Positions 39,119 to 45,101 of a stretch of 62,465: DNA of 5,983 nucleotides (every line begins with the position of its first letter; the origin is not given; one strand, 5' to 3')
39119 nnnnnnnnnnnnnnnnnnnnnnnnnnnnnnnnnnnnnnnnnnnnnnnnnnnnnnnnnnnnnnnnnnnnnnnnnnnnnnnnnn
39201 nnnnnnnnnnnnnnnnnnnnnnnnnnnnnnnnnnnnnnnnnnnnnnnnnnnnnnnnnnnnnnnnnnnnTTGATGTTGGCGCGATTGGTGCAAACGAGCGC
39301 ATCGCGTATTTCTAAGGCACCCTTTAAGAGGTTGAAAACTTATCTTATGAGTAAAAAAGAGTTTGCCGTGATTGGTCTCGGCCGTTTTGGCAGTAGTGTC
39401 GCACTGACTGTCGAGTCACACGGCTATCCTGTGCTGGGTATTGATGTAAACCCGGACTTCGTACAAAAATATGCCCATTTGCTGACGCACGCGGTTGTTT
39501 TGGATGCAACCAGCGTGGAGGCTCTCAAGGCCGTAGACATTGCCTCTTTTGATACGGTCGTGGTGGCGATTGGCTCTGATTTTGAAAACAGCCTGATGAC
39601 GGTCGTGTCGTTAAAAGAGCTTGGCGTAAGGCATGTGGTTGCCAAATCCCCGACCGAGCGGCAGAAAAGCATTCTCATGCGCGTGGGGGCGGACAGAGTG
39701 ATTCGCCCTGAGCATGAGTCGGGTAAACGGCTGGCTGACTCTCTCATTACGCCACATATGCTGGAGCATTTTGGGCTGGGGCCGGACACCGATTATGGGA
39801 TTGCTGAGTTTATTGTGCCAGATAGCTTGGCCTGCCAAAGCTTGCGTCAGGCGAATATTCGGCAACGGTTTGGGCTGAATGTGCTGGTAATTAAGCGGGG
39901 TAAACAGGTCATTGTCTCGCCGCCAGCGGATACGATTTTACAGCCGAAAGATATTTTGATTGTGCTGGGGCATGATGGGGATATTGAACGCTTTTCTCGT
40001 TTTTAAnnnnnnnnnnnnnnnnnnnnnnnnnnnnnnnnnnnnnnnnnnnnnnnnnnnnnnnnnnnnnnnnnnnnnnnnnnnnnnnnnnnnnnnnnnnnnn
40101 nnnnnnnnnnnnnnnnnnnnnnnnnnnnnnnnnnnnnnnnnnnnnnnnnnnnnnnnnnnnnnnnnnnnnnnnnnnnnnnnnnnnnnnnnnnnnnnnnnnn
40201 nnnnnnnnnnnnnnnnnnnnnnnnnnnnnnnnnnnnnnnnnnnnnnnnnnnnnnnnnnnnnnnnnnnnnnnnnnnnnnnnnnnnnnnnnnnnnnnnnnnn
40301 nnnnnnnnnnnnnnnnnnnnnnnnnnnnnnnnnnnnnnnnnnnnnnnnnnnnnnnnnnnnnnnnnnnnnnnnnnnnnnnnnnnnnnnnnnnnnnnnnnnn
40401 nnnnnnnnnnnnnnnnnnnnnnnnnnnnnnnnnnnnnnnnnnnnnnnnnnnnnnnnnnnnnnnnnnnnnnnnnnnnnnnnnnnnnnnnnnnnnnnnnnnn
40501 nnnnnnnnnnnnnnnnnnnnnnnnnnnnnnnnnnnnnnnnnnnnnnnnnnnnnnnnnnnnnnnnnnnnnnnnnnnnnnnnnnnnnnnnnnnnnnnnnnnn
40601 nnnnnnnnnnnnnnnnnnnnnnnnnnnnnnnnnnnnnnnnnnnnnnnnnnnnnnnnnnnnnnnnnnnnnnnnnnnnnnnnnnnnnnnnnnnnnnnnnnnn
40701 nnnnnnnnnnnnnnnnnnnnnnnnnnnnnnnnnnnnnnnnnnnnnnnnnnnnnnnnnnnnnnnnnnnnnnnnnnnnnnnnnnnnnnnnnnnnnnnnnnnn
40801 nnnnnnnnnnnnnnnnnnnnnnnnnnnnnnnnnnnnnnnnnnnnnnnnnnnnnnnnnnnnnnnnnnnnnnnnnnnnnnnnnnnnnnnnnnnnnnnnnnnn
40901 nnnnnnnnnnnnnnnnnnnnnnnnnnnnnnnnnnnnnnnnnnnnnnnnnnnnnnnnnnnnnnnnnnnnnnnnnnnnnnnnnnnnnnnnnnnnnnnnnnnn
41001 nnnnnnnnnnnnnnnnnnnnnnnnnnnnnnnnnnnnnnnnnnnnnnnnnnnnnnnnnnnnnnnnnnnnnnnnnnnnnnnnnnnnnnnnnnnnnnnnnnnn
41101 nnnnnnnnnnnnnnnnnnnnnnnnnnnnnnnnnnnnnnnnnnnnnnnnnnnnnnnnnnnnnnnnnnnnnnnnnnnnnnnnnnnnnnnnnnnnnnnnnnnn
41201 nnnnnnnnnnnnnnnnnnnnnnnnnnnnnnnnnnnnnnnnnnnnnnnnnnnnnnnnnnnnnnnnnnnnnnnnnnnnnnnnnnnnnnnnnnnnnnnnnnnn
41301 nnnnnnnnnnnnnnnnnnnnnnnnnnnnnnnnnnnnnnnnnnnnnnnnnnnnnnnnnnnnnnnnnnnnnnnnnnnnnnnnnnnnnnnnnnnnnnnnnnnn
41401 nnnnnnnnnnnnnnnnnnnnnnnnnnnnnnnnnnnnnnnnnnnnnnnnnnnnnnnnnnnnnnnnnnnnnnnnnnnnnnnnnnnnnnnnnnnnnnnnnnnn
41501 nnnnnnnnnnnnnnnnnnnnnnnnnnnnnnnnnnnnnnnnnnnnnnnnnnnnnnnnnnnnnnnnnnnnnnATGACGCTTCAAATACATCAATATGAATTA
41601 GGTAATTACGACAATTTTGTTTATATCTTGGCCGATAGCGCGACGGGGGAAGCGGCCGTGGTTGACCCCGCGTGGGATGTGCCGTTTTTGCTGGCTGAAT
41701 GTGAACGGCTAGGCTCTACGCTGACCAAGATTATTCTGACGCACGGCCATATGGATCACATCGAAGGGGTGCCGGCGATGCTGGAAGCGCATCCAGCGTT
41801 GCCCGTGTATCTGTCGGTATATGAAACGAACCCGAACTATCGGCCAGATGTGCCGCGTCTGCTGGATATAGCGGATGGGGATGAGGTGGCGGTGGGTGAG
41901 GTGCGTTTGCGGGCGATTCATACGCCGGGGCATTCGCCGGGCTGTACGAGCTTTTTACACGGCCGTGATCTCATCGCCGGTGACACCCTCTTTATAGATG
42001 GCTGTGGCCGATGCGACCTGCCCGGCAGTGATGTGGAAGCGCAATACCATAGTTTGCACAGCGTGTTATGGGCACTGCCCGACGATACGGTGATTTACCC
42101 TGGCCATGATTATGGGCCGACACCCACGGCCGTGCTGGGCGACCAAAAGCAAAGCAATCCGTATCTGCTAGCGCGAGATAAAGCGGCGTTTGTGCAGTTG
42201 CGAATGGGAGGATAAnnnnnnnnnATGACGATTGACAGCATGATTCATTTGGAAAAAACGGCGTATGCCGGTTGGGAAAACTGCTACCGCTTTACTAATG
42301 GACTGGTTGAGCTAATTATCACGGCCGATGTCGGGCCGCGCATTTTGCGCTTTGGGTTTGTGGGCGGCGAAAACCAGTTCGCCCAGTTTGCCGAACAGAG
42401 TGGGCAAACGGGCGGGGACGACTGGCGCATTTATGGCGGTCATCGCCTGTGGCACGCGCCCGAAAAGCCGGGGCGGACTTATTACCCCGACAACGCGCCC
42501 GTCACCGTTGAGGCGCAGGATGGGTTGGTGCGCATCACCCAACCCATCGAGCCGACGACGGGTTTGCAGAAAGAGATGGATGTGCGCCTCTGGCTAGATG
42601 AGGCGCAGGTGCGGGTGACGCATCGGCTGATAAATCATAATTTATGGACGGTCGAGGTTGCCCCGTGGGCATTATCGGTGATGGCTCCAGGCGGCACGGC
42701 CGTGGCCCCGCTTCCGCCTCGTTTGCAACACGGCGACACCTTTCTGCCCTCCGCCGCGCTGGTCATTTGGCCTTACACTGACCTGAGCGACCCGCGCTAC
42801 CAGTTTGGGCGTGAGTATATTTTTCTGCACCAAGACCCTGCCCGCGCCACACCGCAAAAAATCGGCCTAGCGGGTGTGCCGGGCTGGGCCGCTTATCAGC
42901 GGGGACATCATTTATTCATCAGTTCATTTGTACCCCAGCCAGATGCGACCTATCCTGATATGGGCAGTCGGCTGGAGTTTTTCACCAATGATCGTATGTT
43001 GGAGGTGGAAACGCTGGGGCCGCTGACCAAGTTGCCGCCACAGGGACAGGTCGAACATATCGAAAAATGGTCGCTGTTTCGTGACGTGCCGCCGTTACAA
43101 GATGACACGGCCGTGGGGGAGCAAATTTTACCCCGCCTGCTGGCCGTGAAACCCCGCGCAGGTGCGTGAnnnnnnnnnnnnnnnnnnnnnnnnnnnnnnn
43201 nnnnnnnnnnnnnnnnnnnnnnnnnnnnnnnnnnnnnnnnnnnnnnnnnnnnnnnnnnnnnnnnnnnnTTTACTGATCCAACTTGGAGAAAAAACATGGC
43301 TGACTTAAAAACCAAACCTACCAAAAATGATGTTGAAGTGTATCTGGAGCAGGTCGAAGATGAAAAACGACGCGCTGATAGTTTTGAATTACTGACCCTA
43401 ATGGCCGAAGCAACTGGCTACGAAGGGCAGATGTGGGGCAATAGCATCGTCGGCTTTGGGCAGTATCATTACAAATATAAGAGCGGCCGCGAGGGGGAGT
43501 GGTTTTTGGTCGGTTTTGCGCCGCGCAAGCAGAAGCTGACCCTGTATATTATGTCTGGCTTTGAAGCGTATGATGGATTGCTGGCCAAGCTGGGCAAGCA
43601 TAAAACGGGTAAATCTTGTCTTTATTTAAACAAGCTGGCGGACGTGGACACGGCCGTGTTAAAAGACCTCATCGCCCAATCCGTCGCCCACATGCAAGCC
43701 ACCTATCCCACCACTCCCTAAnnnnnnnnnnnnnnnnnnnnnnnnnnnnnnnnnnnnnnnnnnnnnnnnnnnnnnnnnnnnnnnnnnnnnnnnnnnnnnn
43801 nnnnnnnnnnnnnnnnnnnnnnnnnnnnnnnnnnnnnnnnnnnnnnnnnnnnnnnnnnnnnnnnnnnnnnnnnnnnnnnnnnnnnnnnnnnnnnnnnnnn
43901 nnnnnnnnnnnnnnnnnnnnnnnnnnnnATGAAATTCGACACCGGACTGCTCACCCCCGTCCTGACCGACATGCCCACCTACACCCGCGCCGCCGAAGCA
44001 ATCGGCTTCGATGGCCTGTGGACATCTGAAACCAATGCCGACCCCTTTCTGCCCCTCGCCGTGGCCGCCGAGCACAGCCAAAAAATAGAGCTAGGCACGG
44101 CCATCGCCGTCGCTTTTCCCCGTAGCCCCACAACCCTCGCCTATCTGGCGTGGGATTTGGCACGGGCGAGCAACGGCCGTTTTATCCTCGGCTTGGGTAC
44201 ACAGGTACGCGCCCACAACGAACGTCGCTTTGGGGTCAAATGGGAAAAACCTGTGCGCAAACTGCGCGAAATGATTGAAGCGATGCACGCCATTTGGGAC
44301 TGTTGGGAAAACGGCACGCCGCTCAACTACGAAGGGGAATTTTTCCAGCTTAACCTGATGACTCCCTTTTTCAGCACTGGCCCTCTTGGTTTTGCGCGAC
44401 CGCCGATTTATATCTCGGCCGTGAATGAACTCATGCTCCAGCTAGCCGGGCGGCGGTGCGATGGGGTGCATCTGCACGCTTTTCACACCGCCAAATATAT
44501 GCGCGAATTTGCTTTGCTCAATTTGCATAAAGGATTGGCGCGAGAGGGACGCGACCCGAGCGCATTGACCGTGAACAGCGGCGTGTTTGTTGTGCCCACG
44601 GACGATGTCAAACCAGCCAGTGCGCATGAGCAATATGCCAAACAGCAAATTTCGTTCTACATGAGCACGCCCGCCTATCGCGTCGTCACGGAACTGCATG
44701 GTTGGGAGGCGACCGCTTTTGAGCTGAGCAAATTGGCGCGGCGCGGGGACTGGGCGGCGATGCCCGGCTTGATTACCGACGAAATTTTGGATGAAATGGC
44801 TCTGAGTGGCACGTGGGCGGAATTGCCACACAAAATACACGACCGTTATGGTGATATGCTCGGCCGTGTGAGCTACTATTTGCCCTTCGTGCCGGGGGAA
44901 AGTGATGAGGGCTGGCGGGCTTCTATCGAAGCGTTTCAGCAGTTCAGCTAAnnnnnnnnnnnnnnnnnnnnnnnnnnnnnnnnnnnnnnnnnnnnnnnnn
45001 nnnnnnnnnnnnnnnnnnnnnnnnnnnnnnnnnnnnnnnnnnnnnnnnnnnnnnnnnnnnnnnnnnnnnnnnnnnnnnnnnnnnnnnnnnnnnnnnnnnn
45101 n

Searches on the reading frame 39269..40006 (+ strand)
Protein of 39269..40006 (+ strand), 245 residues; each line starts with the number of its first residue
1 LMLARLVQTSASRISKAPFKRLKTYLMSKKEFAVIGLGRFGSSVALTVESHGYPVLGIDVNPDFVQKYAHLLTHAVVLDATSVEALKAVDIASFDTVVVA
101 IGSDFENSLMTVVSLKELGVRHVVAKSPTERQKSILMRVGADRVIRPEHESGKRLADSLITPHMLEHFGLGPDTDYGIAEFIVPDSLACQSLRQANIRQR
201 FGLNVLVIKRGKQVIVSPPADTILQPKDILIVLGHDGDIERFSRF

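Call 38: search_protein_families(library=pfam, proteins=[window:39269-40006:+], max_evalue=0.001)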
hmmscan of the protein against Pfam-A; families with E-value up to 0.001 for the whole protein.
window:39269-40006:+ (245 aa): 5 families
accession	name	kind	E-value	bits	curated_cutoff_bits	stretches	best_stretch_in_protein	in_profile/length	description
PF02254.24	TrkA_N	-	5.4e-26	91.6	23.8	1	32-147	1-116/116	TrkA-N domain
PF02080.26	TrkA_C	-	2e-14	53.6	27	1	179-244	2-68/71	TrkA-C domain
PF03446.21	NAD_binding_2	-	0.00015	22.2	21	1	32-98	2-60/161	NAD binding domain of 6-phosphogluconate dehydrogenase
PF02826.25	2-Hacid_dh_C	-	0.00016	21.6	25.1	1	3-74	7-81/178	D-isomer specific 2-hydroxyacid dehydrogenase, NAD binding domain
PF02737.24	3HCDH_N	-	0.00061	20.2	22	1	33-74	3-44/180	3-hydroxyacyl-CoA dehydrogenase, NAD binding domain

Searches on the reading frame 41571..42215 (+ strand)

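Call 38: search_protein_families(library=pfam, proteins=[window:41571-42215:+], max_evalue=0.001)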
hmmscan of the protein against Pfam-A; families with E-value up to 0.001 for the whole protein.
window:41571-42215:+ (214 aa): 2 families
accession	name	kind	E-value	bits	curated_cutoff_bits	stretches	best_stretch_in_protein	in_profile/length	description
PF00753.33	Lactamase_B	-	1.1e-22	81.4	22.7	1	17-179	8-196/196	Metallo-beta-lactamase superfamily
PF12706.13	Lactamase_B_2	-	4e-07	30.3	27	1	30-123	4-115/200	Beta-lactamase superfamily domain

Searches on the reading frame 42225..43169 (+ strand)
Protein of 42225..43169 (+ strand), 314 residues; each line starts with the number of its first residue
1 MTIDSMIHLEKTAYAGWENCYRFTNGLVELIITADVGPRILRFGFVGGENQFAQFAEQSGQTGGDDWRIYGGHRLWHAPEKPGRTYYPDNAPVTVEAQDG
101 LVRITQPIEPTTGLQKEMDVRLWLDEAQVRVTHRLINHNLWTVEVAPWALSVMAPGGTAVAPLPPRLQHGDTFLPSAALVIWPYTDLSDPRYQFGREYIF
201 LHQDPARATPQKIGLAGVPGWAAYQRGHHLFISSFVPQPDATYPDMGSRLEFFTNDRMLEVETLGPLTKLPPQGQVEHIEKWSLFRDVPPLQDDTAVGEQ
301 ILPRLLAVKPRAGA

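Call 38: search_protein_families(library=pfam, proteins=[window:42225-43169:+], max_evalue=0.001)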
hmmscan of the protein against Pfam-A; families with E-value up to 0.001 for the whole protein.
window:42225-43169:+ (314 aa): 0 families

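Call 70: search_protein_families(library=ncbifam, proteins=[window:42225-43169:+], max_evalue=0.01)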
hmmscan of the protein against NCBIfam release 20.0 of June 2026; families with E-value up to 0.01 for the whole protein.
window:42225-43169:+ (314 aa): 1 family
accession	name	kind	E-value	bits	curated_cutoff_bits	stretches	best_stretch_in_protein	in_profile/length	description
NF052227.1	TTE1925Mutarot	equivalog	1.4e-98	329.7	550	1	7-296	1-287/298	TTE1925 family mutarotase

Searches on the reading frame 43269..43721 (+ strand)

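Call 39: search_protein_families(library=pfam, proteins=[window:43269-43721:+], max_evalue=0.001)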
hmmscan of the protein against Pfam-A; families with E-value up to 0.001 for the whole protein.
window:43269-43721:+ (150 aa): 1 family
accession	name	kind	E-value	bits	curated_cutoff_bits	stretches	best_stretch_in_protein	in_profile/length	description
PF08818.16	DUF1801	-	1.8e-14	54.3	27.2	1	34-139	1-85/85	Domain of unknown function (DU1801)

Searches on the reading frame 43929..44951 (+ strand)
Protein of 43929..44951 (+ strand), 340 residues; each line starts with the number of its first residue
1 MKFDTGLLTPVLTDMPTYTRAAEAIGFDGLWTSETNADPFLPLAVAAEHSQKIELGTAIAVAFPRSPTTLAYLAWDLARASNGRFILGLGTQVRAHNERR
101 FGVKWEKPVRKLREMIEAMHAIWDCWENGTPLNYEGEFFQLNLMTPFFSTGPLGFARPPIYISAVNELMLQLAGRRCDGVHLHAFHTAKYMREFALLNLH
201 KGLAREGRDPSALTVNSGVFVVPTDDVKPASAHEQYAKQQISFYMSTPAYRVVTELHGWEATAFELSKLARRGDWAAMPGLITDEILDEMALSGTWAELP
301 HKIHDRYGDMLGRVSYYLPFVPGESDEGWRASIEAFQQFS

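Call 38: search_protein_families(library=pfam, proteins=[window:43929-44951:+], max_evalue=0.001)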
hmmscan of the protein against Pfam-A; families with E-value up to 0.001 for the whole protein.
window:43929-44951:+ (340 aa): 1 family
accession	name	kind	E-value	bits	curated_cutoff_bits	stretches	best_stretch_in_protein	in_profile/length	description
PF00296.26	Bac_luciferase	-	5.1e-67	226.9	27.9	1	11-307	21-307/314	Luciferase-like monooxygenase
